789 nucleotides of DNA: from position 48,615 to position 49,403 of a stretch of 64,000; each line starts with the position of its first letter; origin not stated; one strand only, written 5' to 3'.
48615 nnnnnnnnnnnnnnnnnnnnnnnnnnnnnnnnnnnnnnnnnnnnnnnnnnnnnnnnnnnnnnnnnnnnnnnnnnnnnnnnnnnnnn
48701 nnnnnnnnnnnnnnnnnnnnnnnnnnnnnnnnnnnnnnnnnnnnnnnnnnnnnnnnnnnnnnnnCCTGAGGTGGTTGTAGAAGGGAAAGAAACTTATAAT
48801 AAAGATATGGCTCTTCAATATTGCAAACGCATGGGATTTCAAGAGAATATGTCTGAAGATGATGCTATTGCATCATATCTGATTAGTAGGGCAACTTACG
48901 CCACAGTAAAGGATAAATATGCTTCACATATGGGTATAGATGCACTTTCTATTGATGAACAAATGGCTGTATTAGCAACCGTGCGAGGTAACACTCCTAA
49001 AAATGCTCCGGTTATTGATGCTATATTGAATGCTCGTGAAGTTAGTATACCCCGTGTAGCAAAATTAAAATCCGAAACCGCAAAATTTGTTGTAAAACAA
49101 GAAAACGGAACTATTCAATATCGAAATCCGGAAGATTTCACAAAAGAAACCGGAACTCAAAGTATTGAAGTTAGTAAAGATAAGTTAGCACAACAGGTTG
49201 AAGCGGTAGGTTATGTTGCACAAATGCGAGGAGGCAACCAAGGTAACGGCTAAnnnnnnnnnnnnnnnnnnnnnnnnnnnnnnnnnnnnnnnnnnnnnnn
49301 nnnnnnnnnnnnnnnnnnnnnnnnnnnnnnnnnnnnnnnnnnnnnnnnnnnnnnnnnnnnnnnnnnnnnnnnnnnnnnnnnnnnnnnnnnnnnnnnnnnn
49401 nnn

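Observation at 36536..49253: Two divergent paralogues of an uncharacterised giant protein family bracket the fabI-gatCAB housekeeping block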

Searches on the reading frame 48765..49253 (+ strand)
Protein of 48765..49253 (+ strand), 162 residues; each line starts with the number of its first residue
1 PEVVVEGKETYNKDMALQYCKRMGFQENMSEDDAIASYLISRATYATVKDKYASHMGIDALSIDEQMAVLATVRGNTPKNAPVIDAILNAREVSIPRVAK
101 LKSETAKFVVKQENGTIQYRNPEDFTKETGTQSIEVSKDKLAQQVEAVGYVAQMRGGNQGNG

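Call 76: find_related_loci(query=A8, collection=genome_contigs, flank=8000)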
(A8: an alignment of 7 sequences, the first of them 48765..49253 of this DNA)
Query A8 (162 aa) in genome_contigs; peptide patterns used: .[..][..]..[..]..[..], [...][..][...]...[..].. (x = any residue, [..] = any of these).
106 stretches matched a pattern; 6 encode a relative of the query (tblastn E <= 1e-3); 6 distinct loci.
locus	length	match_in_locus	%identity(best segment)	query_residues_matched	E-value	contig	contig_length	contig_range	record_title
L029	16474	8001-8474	71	1-158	2e-75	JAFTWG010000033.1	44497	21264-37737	MAG: Alphaproteobacteria bacterium isolate RGIG4207 Roe_deer_Colon-3__c478155, whole genome shotgun sequence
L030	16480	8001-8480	69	1-160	1e-73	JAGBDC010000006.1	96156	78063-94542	MAG: Alphaproteobacteria bacterium isolate RGIG9009 Water_deer_Rectum-3__c128978, whole genome shotgun sequence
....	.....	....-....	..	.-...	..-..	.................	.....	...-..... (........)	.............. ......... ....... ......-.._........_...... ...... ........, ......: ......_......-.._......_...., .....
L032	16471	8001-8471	62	1-155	1e-65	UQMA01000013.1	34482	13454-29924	uncultured Azospirillum sp. isolate UMGS418 genome assembly, contig: NODE_342_length_34482_cov_4.412554, whole genome sh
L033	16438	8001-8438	53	8-146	9e-46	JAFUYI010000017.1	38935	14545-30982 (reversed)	MAG: Alphaproteobacteria bacterium isolate RGIG4937 Roe_deer_Rumen-3__c3550, whole genome shotgun sequence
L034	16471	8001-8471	37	1-160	1e-22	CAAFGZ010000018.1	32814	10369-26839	MAG TPA_asm: Alphaproteobacteria bacterium, isolate HGM16772, WGS project CAAFGZ010000000 data, contig: SRS146812_107_k9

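Call 83: search_solved_structures(query=A8, max_evalue=5)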
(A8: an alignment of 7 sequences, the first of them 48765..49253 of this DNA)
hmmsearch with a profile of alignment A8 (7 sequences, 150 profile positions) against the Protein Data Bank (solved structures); distinct sequences matched with E-value up to 5: 0.
